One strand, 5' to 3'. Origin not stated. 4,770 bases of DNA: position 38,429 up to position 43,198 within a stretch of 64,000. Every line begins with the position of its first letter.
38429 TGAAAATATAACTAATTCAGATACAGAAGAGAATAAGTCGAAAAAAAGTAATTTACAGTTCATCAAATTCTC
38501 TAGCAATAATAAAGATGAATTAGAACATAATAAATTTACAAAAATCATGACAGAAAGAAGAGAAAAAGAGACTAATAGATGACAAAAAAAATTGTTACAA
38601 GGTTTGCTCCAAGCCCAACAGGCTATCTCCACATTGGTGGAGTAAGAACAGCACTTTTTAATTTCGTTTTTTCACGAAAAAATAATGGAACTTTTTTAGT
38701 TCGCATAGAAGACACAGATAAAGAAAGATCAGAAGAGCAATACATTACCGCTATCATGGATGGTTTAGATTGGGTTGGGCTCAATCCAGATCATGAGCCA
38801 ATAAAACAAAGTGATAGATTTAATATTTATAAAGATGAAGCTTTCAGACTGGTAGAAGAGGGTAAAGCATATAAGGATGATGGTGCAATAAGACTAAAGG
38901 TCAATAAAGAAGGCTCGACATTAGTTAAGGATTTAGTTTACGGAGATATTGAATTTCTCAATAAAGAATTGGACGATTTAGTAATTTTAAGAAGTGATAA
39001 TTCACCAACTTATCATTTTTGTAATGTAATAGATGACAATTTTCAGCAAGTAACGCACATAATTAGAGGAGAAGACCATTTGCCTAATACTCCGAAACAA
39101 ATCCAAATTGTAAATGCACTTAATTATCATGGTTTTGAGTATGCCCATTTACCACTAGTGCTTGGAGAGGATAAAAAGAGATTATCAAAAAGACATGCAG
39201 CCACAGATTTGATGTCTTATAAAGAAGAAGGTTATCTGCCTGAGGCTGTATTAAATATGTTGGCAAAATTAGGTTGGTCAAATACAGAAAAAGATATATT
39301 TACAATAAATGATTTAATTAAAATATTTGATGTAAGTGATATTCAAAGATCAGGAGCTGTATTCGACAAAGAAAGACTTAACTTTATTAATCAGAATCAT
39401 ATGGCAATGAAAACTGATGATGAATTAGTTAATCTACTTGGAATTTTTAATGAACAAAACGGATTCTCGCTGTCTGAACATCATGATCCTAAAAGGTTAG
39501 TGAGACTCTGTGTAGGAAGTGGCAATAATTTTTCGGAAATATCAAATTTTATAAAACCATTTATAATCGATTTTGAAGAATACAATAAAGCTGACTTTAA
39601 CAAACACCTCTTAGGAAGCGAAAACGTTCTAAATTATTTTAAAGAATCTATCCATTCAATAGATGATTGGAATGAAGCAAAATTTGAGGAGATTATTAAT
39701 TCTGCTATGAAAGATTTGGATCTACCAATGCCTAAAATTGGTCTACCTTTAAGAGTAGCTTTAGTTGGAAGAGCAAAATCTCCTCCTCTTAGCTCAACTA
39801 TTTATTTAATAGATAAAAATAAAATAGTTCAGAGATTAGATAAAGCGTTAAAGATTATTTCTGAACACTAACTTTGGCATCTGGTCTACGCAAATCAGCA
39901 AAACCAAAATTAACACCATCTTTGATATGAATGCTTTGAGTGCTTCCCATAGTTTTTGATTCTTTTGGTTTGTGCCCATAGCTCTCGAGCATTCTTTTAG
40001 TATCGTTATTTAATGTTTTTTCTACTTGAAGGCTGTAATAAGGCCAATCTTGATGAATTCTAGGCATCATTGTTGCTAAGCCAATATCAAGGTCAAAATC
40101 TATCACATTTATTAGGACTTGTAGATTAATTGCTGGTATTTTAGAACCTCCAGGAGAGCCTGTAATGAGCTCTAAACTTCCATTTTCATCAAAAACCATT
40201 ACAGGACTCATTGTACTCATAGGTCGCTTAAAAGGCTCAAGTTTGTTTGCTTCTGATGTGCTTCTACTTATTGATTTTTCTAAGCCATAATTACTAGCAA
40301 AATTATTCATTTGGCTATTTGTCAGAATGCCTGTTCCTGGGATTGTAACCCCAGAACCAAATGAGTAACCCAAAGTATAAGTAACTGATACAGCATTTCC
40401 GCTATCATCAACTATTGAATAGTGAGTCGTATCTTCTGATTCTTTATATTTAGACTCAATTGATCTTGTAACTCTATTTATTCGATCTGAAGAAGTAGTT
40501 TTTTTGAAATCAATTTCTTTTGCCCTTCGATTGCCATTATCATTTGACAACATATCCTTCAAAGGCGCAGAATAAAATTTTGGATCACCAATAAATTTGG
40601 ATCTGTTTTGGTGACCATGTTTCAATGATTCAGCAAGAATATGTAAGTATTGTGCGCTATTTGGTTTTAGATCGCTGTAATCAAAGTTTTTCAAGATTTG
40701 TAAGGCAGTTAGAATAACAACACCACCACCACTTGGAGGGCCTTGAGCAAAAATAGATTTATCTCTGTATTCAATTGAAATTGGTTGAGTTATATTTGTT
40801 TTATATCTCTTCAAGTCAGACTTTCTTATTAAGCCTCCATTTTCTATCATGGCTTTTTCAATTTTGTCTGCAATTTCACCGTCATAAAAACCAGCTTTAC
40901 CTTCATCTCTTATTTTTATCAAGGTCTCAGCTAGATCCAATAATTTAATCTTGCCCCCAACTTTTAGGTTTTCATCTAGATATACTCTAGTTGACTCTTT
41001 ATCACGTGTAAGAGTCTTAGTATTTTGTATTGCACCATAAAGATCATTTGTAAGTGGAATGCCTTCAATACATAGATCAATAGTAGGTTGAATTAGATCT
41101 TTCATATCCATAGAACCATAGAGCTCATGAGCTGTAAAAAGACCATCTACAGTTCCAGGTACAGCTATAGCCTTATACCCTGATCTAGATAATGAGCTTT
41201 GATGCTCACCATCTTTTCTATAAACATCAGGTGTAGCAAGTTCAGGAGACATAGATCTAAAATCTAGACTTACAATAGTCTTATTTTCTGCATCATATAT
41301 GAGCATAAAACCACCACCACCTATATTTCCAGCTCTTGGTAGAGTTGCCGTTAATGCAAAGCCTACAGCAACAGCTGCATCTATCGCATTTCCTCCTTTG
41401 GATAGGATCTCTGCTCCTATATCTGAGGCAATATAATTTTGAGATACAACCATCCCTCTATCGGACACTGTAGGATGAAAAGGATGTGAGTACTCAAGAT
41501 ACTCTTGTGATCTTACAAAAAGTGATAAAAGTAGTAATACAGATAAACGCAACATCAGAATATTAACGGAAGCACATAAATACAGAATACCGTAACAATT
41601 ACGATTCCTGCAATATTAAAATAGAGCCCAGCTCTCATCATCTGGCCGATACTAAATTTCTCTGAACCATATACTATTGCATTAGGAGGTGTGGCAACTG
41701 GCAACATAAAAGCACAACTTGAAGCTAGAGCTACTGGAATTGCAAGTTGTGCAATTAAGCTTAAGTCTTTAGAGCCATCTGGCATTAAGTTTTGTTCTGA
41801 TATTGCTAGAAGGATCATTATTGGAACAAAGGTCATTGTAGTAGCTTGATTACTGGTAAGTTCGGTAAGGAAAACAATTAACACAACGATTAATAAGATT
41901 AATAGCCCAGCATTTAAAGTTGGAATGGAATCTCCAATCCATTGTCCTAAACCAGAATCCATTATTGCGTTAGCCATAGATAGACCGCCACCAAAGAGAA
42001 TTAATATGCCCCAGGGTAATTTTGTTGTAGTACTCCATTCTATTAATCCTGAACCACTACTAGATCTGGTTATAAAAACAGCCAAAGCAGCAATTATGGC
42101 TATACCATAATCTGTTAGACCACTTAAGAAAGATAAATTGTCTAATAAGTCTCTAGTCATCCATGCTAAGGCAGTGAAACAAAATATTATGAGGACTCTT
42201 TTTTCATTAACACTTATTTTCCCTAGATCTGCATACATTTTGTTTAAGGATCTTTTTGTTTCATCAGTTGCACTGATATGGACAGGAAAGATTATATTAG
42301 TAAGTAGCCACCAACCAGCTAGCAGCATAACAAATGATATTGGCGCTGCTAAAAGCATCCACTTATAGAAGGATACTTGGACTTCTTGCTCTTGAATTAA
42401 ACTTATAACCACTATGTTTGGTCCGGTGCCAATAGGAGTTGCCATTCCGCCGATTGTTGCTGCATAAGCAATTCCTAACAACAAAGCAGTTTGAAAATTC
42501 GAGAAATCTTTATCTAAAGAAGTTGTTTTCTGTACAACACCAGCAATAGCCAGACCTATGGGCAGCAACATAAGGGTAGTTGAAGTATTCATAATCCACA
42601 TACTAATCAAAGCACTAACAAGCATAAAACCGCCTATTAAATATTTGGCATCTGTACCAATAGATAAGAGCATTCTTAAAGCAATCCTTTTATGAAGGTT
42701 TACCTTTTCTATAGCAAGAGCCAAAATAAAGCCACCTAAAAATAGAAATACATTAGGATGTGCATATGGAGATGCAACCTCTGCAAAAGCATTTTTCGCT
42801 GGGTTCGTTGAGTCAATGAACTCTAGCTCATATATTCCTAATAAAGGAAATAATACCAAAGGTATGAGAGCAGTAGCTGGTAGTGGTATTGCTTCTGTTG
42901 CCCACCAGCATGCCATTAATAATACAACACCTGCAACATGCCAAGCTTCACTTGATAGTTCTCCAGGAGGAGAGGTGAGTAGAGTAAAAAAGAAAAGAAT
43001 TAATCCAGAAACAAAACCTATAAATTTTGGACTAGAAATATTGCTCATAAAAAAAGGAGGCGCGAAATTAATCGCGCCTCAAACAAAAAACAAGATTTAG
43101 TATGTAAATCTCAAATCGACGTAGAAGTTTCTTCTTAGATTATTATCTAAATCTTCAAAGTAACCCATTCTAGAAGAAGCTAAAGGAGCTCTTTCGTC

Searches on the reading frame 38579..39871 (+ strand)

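Call 93: search_protein_families(library=pfam, proteins=[window:38579-39871:+], max_evalue=0.00001)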
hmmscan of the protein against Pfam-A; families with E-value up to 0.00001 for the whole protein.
window:38579-39871:+ (430 aa): 2 families
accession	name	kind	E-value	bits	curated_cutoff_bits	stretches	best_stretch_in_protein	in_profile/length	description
PF00749.27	tRNA-synt_1c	-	1.7e-86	290.5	23.4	2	103-268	145-313/314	tRNA synthetases class I (E and Q), catalytic domain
PF19269.4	Anticodon_2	-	1.1e-18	68.4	23.6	1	300-424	12-141/141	Anticodon binding domain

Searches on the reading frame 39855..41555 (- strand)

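Call 93: search_protein_families(library=pfam, proteins=[window:39855-41555:-], max_evalue=0.00001)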
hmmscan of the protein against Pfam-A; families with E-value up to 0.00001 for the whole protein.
window:39855-41555:- (566 aa): 1 family
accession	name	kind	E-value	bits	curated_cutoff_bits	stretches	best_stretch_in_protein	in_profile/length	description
PF01019.26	G_glu_transpept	-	8.5e-151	503.7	27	1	49-558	2-511/512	Gamma-glutamyltranspeptidase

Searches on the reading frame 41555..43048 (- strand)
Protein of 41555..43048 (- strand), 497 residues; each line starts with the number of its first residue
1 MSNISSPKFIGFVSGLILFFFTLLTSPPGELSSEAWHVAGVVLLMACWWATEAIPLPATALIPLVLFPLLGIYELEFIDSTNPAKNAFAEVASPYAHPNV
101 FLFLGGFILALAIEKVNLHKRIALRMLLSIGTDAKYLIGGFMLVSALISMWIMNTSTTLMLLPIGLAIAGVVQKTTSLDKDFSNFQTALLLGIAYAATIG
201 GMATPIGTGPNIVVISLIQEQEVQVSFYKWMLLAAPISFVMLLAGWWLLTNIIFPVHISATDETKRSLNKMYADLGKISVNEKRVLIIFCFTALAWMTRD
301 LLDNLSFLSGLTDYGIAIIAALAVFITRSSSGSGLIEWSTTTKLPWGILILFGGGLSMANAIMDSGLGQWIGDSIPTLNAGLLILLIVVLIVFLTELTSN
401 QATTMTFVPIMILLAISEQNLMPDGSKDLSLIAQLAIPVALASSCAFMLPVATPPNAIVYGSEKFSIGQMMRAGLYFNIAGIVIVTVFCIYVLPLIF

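Call 93: search_protein_families(library=pfam, proteins=[window:41555-43048:-], max_evalue=0.00001)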
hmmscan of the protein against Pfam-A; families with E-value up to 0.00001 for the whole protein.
window:41555-43048:- (497 aa): 2 families
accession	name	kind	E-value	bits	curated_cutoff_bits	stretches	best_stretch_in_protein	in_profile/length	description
PF00939.25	Na_sulph_symp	-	8.6e-68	229.9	27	1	15-489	10-462/472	Sodium:sulfate symporter transmembrane region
PF03600.22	CitMHS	-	9.9e-51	173.3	31.9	1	47-418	2-321/336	Citrate transporter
